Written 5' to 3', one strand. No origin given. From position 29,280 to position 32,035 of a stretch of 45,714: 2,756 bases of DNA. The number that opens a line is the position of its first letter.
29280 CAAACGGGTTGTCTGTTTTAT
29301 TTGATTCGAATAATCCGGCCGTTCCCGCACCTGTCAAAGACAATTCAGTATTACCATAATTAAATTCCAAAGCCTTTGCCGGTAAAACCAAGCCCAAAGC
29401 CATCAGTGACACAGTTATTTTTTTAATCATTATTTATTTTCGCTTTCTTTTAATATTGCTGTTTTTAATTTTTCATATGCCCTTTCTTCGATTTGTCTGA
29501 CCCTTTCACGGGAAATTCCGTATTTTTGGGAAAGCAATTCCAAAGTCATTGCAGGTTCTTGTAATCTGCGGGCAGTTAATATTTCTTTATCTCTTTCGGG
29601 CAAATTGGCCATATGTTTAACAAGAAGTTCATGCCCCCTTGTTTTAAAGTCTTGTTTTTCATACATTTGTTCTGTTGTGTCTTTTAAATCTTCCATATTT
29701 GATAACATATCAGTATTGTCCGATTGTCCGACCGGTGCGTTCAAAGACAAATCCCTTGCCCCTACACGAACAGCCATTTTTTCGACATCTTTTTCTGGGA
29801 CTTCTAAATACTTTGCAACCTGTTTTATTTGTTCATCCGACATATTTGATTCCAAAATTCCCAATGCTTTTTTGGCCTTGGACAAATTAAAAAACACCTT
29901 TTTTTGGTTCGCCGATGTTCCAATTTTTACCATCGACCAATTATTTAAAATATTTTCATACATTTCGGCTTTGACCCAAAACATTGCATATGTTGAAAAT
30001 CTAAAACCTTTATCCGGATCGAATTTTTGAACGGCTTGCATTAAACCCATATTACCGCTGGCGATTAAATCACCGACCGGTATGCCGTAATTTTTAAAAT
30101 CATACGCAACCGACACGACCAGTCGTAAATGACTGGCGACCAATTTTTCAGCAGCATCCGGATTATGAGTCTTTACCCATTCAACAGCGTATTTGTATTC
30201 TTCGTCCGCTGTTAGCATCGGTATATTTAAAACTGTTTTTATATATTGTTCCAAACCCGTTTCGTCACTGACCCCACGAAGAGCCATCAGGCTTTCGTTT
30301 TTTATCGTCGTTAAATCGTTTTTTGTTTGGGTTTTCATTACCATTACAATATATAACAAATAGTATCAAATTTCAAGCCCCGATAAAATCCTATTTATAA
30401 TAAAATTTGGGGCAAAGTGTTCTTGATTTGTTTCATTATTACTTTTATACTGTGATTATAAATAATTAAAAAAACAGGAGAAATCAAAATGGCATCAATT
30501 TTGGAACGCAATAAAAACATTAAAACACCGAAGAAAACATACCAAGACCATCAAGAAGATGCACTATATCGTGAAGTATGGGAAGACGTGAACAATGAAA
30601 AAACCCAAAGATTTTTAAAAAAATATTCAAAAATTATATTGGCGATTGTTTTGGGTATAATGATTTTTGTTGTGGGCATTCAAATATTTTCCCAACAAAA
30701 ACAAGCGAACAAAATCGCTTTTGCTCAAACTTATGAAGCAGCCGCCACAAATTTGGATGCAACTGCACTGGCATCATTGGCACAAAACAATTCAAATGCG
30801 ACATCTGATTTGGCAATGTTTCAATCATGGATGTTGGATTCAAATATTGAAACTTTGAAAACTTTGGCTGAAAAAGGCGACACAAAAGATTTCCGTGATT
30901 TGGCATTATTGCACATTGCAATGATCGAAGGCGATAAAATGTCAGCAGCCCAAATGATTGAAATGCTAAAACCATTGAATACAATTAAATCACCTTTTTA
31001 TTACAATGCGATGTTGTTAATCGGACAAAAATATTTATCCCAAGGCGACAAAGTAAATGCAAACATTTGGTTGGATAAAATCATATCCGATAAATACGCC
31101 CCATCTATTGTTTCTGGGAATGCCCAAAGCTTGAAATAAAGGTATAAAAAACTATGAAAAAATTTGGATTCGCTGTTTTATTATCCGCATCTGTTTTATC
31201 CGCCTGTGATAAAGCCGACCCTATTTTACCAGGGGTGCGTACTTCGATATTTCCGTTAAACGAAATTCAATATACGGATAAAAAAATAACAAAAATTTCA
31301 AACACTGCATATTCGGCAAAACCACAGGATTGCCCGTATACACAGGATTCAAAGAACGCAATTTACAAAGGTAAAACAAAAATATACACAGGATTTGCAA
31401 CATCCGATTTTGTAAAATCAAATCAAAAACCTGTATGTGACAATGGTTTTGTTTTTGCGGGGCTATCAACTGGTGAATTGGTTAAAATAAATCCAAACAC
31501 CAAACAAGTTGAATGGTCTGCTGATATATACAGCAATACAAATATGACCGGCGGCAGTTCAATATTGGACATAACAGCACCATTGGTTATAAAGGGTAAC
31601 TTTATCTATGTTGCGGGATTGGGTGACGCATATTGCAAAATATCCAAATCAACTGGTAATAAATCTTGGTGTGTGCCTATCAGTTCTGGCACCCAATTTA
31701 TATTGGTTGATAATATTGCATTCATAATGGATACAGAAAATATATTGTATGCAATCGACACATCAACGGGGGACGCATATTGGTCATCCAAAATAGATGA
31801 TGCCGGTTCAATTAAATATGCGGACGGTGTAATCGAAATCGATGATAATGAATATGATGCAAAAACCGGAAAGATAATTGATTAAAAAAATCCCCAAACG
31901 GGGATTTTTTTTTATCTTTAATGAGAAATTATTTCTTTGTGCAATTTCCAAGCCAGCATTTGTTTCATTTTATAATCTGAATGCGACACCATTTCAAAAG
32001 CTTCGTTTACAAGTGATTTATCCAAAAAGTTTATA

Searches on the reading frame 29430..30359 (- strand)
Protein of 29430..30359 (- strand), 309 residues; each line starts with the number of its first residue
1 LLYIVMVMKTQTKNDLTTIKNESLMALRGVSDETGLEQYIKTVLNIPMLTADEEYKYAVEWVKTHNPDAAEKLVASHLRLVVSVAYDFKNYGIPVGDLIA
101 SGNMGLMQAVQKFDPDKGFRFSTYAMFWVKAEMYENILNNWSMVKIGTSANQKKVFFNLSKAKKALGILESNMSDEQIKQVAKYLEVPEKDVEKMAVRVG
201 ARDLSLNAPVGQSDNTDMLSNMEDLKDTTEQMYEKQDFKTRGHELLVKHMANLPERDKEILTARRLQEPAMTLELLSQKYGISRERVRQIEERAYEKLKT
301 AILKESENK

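Call 44: search_protein_families(library=pfam, proteins=[window:29430-30359:-], max_evalue=0.01)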
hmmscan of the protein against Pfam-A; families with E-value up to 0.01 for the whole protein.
window:29430-30359:- (309 aa): 3 families
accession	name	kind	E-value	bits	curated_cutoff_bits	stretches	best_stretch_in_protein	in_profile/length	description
PF04542.20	Sigma70_r2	-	1.5e-16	60.3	24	1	73-141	1-69/71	Sigma-70 region 2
PF04545.22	Sigma70_r4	-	1.6e-13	50.3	24.1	1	250-299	2-49/50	Sigma-70, region 4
PF00140.25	Sigma70_r1_2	-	0.0032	17.9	22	1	36-58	3-25/34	Sigma-70 factor, region 1.2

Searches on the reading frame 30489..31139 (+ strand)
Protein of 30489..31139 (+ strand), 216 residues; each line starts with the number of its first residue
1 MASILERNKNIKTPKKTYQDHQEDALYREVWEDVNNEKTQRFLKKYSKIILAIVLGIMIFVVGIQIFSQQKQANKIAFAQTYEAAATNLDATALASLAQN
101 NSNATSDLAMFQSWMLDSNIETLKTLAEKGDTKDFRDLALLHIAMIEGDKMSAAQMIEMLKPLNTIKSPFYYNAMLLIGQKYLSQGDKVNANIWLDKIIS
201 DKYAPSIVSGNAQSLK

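Call 44: search_protein_families(library=pfam, proteins=[window:30489-31139:+], max_evalue=0.01)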
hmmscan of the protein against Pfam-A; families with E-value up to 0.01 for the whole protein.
window:30489-31139:+ (216 aa): 2 families
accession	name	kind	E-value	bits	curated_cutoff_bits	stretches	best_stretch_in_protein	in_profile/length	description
PF09976.15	TPR_21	-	3e-05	24.3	25.5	1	41-161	2-137/193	Tetratricopeptide repeat-like domain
PF10858.15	DUF2659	-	0.0024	18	27.7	0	28-216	6-213/216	Protein of unknown function (DUF2659)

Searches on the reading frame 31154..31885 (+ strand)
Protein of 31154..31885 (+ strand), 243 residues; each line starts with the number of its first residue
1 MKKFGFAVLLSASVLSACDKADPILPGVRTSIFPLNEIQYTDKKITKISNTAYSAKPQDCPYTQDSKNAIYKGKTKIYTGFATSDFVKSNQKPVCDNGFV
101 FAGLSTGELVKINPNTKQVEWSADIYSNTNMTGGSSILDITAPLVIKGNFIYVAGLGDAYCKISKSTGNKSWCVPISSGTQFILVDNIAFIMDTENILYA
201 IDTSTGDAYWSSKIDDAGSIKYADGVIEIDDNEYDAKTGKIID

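Call 44: search_protein_families(library=pfam, proteins=[window:31154-31885:+], max_evalue=0.01)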
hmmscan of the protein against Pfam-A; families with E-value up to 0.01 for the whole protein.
window:31154-31885:+ (243 aa): 3 families
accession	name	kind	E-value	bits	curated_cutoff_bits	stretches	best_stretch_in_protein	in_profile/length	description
PF13360.13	PQQ_2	-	5.1e-14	52.9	27.6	1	88-211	109-232/233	Outer membrane protein assembly factor BamB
PF13570.13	Beta-prop_ACSF4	-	4.3e-05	23.5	133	1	76-215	82-213/329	Beta-alanine-activating enzyme, beta-propeller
PF01011.28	PQQ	-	0.0073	15.5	26.7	0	179-217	540-579/595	Glucose/ethanol/alcohol dehydrogenase, beta-propeller domain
